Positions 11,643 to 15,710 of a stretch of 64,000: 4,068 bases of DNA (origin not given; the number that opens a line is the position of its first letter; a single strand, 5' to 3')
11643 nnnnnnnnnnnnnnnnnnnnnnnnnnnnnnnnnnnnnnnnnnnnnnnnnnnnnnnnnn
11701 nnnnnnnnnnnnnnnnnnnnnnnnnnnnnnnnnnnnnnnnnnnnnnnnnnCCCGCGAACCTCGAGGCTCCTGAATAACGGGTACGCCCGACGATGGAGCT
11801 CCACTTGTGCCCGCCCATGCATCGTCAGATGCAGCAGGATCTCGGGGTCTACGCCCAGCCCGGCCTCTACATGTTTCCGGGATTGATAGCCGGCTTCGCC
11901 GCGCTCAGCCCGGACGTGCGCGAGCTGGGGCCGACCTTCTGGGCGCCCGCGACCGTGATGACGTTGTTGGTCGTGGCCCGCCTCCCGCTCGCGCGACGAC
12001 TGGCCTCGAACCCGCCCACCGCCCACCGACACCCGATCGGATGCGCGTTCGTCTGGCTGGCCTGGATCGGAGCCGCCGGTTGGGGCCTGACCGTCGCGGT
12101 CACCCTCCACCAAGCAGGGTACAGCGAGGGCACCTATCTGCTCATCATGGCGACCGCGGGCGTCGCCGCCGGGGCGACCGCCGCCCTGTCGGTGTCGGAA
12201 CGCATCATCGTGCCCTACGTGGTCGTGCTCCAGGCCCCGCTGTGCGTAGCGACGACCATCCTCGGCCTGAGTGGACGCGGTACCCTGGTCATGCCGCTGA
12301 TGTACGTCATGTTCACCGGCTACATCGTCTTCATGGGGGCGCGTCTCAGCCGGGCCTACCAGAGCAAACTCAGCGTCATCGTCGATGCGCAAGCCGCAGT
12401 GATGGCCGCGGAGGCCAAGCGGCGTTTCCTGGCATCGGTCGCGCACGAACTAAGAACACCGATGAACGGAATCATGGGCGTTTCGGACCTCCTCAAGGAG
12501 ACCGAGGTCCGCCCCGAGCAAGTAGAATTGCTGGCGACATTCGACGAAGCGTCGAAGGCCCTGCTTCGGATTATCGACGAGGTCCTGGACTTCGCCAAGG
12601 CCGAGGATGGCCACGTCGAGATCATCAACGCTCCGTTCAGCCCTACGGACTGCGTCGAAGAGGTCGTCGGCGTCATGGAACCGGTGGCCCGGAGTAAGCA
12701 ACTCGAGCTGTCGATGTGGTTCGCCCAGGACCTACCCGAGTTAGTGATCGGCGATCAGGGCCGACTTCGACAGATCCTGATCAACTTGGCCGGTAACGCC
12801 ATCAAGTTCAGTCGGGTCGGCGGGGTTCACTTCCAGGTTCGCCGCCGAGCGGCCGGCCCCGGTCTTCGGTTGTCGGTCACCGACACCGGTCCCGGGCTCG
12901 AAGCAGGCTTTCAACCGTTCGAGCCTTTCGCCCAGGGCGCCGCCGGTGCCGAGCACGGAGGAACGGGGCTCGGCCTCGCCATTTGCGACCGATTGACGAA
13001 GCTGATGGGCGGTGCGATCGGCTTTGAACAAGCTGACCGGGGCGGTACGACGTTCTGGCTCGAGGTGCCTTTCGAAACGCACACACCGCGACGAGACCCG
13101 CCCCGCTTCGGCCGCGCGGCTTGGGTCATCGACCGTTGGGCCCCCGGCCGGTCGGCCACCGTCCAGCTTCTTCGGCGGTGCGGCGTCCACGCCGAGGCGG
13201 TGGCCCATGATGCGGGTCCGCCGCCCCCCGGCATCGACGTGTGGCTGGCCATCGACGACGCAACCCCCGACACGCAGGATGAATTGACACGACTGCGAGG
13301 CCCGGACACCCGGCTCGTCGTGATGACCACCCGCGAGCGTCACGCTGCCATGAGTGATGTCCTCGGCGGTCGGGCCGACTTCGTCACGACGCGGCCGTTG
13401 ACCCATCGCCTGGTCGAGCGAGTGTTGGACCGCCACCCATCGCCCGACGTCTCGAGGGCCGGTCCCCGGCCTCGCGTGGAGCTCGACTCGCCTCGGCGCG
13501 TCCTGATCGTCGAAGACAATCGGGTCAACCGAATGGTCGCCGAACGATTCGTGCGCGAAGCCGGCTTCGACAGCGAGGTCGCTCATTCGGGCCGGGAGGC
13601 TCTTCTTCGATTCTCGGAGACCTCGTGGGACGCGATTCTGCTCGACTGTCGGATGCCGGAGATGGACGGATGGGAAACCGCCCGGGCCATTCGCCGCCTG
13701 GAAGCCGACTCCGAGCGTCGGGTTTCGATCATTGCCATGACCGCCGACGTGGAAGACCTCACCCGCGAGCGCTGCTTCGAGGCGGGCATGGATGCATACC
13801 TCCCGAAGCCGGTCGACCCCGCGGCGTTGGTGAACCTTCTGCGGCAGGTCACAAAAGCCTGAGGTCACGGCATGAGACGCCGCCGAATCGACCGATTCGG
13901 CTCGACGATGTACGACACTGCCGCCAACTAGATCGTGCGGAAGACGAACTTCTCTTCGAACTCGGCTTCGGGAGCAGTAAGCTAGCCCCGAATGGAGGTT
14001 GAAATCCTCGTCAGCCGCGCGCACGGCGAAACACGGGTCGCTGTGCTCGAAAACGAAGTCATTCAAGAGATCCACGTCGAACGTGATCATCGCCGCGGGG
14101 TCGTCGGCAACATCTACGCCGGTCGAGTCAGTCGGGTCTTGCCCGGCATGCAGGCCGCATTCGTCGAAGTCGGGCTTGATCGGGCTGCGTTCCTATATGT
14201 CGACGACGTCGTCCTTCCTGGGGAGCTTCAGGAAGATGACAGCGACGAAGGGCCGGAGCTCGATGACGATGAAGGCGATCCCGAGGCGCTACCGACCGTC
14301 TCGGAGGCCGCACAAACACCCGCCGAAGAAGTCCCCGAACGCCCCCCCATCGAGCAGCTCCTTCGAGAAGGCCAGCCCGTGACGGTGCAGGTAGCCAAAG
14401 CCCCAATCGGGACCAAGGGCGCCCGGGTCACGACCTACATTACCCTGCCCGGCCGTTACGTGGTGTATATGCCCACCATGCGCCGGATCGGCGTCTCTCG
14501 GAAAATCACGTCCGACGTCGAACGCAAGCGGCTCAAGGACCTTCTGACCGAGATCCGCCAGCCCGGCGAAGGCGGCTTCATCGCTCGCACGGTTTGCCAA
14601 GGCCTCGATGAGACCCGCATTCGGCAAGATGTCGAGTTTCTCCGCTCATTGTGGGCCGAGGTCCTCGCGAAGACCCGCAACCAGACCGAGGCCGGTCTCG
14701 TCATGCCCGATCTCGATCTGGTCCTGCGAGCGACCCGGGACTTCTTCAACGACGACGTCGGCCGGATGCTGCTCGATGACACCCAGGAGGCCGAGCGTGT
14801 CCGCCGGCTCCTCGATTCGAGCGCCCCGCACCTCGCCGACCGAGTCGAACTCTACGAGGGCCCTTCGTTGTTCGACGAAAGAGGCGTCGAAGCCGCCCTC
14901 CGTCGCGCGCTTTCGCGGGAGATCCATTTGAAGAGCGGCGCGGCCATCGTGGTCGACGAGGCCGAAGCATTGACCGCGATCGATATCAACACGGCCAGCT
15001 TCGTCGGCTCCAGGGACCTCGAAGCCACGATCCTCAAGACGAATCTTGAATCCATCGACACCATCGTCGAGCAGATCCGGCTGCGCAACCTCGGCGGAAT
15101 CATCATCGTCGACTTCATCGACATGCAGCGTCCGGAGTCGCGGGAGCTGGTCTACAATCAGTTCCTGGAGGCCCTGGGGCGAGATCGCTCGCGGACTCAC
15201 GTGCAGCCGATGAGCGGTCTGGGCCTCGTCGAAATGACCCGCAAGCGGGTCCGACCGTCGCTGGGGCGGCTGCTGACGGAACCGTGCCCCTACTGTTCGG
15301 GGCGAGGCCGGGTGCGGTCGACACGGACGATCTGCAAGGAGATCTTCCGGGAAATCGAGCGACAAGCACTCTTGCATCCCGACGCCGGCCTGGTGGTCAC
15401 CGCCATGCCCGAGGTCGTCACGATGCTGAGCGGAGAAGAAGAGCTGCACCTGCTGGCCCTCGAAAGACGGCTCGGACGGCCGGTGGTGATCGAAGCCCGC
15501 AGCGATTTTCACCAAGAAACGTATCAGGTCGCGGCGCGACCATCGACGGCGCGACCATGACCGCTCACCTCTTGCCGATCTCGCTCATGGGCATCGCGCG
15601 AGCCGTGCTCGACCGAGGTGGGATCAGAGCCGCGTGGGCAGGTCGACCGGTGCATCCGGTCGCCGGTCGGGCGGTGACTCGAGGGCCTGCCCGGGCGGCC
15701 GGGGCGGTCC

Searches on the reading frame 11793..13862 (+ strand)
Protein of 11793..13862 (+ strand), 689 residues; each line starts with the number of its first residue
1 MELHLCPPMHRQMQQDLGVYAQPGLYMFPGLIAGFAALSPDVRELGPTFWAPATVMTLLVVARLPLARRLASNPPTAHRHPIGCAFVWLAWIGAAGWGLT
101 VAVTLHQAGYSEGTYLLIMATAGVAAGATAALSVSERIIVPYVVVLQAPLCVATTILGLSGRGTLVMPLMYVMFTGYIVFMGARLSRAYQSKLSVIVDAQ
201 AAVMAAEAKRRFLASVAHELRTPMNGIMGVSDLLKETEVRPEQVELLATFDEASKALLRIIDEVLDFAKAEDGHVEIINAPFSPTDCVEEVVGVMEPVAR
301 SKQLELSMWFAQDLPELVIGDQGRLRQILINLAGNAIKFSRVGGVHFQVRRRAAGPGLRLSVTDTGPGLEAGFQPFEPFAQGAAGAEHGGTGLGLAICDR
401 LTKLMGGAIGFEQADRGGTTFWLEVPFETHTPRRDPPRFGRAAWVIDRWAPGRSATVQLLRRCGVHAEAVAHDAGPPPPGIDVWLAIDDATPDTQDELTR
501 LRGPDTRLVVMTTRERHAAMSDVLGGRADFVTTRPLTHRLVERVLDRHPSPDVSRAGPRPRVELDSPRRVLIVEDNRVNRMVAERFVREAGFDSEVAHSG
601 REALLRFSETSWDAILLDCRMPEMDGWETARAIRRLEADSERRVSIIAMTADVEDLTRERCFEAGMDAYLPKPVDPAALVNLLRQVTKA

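Call 22: search_protein_families(library=pfam, proteins=[window:11793-13862:+], max_evalue=0.001)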
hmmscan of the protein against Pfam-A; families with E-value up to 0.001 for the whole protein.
window:11793-13862:+ (689 aa): 3 families
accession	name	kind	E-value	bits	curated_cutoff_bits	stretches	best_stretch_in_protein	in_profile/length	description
PF00072.30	Response_reg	-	1.8e-24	86.5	30.2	1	570-683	1-110/111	Response regulator receiver domain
PF02518.31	HATPase_c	-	1.2e-23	84.1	26.4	1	320-428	1-110/111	Histidine kinase-, DNA gyrase B-, and HSP90-like ATPase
PF00512.31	HisKA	-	9e-19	67.7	26.9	1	208-273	1-66/66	His Kinase A (phospho-acceptor) domain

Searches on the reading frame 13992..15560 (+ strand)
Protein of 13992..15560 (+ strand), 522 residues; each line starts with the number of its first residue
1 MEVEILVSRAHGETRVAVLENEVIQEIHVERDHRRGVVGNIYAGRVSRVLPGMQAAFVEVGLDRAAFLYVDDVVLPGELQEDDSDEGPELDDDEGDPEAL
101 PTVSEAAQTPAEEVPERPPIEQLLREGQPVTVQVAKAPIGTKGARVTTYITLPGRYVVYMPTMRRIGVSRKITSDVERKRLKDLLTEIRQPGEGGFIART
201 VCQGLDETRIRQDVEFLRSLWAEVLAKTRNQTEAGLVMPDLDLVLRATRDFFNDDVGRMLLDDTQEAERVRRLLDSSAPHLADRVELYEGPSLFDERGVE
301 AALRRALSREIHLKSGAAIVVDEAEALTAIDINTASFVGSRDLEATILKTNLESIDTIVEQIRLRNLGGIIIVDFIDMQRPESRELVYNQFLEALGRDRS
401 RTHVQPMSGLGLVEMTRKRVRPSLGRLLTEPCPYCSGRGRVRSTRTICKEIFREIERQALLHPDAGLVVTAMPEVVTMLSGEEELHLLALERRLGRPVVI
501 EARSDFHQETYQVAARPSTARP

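Call 22: search_protein_families(library=pfam, proteins=[window:13992-15560:+], max_evalue=0.001)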
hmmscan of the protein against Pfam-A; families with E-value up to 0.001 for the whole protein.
window:13992-15560:+ (522 aa): 2 families
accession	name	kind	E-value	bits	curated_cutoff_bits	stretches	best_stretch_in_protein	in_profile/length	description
PF10150.14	RNase_E_G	-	2.4e-90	303.1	25.5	1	151-420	1-270/270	Ribonuclease E/G family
PF20833.2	RNase_E_G_Thio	-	4.2e-11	43.3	26.8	1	431-514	1-84/86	RNase E/G, Thioredoxin-like domain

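Call 23: search_protein_families(library=ncbifam, proteins=[window:13992-15560:+], max_evalue=0.00001)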
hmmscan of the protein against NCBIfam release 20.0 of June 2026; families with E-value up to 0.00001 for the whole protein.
window:13992-15560:+ (522 aa): 5 families
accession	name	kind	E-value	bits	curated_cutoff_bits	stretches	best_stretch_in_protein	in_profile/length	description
NF008689.0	PRK11712.1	equivalog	2.3e-145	484.8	594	2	119-513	92-486/489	ribonuclease G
TIGR00757.1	RNaseEG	subfamily_domain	1.4e-133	445.9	325.95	1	13-453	1-415/415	Rne/Rng family ribonuclease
NF052588.1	RnaseEMycob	equivalog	6.1e-87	292.4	1400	2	120-441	412-746/945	ribonuclease E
NF008074.0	PRK10811.1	equivalog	2.4e-80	270.6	908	1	117-462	87-434/1068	ribonuclease E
NF052586.1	RnaseECyano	equivalog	1.7e-74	251.4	900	2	120-441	82-406/619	ribonuclease E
